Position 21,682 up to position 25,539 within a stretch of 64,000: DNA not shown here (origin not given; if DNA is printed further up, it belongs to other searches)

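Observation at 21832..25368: Internally triplicated glycosyltransferase: [GT2 - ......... linker - TPR] x3 in one polypeptide, middle copy degenerate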

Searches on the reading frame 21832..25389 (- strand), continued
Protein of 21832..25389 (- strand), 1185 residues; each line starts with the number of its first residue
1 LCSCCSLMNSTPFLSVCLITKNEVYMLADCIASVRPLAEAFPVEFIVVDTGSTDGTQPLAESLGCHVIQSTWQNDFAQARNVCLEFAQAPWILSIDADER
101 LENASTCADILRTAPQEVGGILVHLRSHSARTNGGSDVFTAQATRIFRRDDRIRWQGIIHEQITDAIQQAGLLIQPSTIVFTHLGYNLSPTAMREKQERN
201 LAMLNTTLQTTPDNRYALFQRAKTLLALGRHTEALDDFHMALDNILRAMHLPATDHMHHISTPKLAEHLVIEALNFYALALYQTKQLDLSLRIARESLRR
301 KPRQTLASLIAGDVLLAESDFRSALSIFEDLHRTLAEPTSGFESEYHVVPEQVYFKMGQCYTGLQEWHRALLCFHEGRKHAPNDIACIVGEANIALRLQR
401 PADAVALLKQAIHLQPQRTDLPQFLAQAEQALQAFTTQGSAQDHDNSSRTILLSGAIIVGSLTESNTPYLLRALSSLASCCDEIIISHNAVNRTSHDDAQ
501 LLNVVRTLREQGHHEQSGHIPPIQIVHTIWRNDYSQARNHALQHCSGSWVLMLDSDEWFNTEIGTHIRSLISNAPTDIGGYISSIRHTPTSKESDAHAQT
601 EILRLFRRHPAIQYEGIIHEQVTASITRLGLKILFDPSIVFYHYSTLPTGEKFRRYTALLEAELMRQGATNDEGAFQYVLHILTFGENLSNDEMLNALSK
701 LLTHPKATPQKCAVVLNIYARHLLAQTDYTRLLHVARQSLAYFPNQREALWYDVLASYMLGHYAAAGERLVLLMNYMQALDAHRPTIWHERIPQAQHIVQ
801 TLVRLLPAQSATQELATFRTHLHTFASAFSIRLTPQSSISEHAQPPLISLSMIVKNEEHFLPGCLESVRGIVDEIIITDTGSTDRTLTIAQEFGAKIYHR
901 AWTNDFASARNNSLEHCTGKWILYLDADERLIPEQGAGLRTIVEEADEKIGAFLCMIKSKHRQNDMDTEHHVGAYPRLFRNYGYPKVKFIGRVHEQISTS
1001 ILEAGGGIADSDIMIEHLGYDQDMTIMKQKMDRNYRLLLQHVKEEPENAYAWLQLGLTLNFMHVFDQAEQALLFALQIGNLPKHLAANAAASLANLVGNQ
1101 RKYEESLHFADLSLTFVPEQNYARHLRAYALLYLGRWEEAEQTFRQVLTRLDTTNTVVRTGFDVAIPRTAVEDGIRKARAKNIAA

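Call 42: search_protein_families(library=pfam, proteins=[L007:9336-9992:+, L007:7274-9247:+, L007:5673-6998:+, L007:4869-5753:-, L002:12623-13804:-, L002:14263-15243:-, L002:1773-2522:-, L002:2526-3137:-, L002:3267-6527:-], max_evalue=0.0001)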
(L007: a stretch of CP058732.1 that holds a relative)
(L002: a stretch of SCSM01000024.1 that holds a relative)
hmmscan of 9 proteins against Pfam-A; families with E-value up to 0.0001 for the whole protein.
L007:9336-9992:+ (218 aa): 6 families
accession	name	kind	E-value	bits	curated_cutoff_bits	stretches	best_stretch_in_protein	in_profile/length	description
PF02742.21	Fe_dep_repr_C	-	9.7e-29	99.6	27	1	62-130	1-69/70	Iron dependent repressor, metal binding and dimerisation domain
PF01325.25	Fe_dep_repress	-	1.4e-20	73.7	26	1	1-59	1-60/60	Iron dependent repressor, N-terminal DNA binding domain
PF04023.20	FeoA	-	7.9e-18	64.7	23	1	143-216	2-73/74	FeoA domain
PF01047.28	MarR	-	2.2e-06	27.9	24.6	1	16-52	12-48/59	MarR family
PF12802.13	MarR_2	-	1.2e-05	25.7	27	1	16-53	17-52/61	MarR family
PF13412.12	HTH_24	-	2e-05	24.5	21.9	1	16-52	12-48/48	Winged helix-turn-helix DNA-binding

L007:7274-9247:+ (657 aa): 8 families
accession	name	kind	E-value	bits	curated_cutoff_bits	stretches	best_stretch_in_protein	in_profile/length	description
PF02421.24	FeoB_N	-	4.6e-52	176.1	27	1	22-176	2-156/156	Ferrous iron transport protein B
PF07670.19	Gate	-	1.2e-34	119.3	29.6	2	367-457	4-101/104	Nucleoside recognition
PF01926.29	MMR_HSR1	-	1.5e-20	73.8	21.9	1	22-133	1-112/113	50S ribosome-binding GTPase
PF09439.16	SRPRB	-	6.1e-07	29.4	25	1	19-121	2-95/178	Signal recognition particle receptor beta subunit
PF07664.17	FeoB_C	-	1.4e-06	28.3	26.6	1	468-515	3-53/54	Ferrous iron transport protein B C terminus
PF17910.6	FeoB_Cyto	-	1.7e-06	28.8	23.4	1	195-278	4-89/90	FeoB cytosolic helical domain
PF03193.22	RsgA_GTPase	-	2.4e-06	27.9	30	0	12-80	98-171/174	RsgA GTPase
PF00350.29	Dynamin_N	-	3.4e-05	24.4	27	0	23-47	1-25/168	Dynamin family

L007:5673-6998:+ (441 aa): 2 families
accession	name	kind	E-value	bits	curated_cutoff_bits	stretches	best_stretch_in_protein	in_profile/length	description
PF01547.30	SBP_bac_1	-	5.3e-34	119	26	1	75-350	6-305/307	Bacterial extracellular solute-binding protein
PF13416.11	SBP_bac_8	-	2.6e-30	106.6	27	1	80-379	2-275/279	Bacterial extracellular solute-binding protein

L007:4869-5753:- (294 aa): 1 family
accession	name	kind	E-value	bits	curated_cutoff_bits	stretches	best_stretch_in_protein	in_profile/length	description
PF01963.22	TraB_PrgY_gumN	-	4.1e-50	171.5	26.8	1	34-292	2-262/263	TraB/PrgY/gumN family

L002:12623-13804:- (393 aa): 1 family
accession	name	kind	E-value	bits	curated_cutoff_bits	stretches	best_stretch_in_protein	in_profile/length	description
PF00202.27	Aminotran_3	-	1e-109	367.3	30.5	1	17-389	6-403/403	Aminotransferase class-III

L002:14263-15243:- (326 aa): 2 families
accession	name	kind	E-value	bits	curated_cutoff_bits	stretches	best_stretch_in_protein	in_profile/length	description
PF01145.31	Band_7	-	5.6e-33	114.9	23.6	1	72-263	2-173/176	SPFH domain / Band 7 family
PF13421.11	Band_7_1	-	6.4e-06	26.4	24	1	190-242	156-207/211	SPFH domain-Band 7 family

L002:1773-2522:- (249 aa): 1 family
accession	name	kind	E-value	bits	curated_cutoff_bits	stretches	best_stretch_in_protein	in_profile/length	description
PF00977.27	His_biosynth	-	8.8e-29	101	23.6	1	4-234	2-227/228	Histidine biosynthesis protein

L002:2526-3137:- (203 aa): 5 families
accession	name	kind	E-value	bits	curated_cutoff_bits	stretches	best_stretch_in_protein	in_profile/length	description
PF14520.12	HHH_5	-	7.8e-18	65.1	27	1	76-134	1-57/57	Helix-hairpin-helix domain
PF01330.27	RuvA_N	-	8.4e-17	61.5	23.6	1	5-65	1-60/61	RuvA N terminal domain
PF07499.19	RuvA_C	-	6.4e-11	43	24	1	155-201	3-46/47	RuvA, C-terminal domain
PF00633.29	HHH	-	1.2e-08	34.8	24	0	114-129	13-28/30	Helix-hairpin-helix motif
PF21176.3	RecR_HhH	-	6.2e-06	26.4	27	1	113-132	7-26/45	RecR, helix-hairpin-helix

L002:3267-6527:- (1086 aa): 3 families
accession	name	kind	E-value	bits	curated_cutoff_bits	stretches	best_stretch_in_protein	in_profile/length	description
PF15902.12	Sortilin-Vps10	-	3.7e-17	62.7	33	1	268-375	3-113/446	Sortilin, neurotensin receptor 3,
PF18962.6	Por_Secre_tail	-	5.7e-08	33.4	27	1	1009-1084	1-74/75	Secretion system C-terminal sorting domain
PF14870.12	PSII_BNR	-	8.7e-06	25.6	27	1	222-325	40-139/303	Photosynthesis system II assembly factor YCF48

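Call 48: predict_structure(alignment_id=A2)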
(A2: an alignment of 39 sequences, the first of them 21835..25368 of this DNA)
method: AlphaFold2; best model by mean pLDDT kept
length: 1178 residues; sequences in the alignment: 39
mean_pLDDT: 89.0   pTM: 0.47
mean pLDDT of the five models: 89.0, 88.9, 88.6, 87.4, 87.0
residues with pLDDT >= 90: 814; 70-90: 271; 50-70: 46; < 50: 47
segments of 3 or more residues with pLDDT < 50: 244-255, 333-335, 431-442, 584-590, 829-836
pLDDT, mean of each block of 10 residues (from residue 1): 81 95 97 96 96 97 94 96 97 96 96 93 75 89 94 88 91 90 88 95 91 95 96 89 45 48 91 96 94 89 97 93 89 60 93 91 93 92 96 93 94 93 86 37 83 90 96 97 87 94 79 91 88 95 96 96 94 91 47 85 90 81 87 87 84 88 86 87 91 93 93 94 97 93 97 96 93 61 81 91 83 93 69 55 97 96 95 97 97 95 97 97 82 90 94 87 90 96 85 91 91 90 93 93 94 94 97 91 96 97 96 94 98 97 73 77 94 85
secondary structure, 60 per line:
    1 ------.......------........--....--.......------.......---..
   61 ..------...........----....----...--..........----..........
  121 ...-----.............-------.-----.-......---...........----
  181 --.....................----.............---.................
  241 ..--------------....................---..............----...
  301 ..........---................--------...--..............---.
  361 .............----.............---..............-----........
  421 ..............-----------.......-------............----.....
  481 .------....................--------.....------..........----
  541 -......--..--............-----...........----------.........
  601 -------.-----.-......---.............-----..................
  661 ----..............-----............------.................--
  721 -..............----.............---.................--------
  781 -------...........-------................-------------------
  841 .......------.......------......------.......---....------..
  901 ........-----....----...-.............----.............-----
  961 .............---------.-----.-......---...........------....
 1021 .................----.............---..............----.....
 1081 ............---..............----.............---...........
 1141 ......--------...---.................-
elements in order (helices of 4 or more, strands of 3 or more residues): E7-13 H20-27 H30-33 E36-42 H49-55 E59-62 H69-79 E84-87 E92-94 H97-106 E111-123 E129-141 H157-162 E166-176 H183-203 H208-220 H224-242 H257-276 H280-293 H298-310 H314-329 E338-340 H343-356 H360-373 H378-390 H394-407 H413-434 E446-452 H460-471 E476-481 H488-507 E516-520 H527-536 E542-547 H554-565 E571-581 E592-600 H616-621 E625-637 H643-660 H665-678 H684-695 H702-718 H722-735 H740-752 H756-772 H788-798 H806-821 E841-847 H854-860 E867-872 H879-885 E889-892 H899-908 E914-917 E922-924 H926-938 E943-955 E961-973 H991-996 E1000-1010 H1017-1037 H1042-1054 H1058-1071 H1076-1092 H1096-1109 H1114-1126 H1130-1146 E1155-1157 H1161-1177
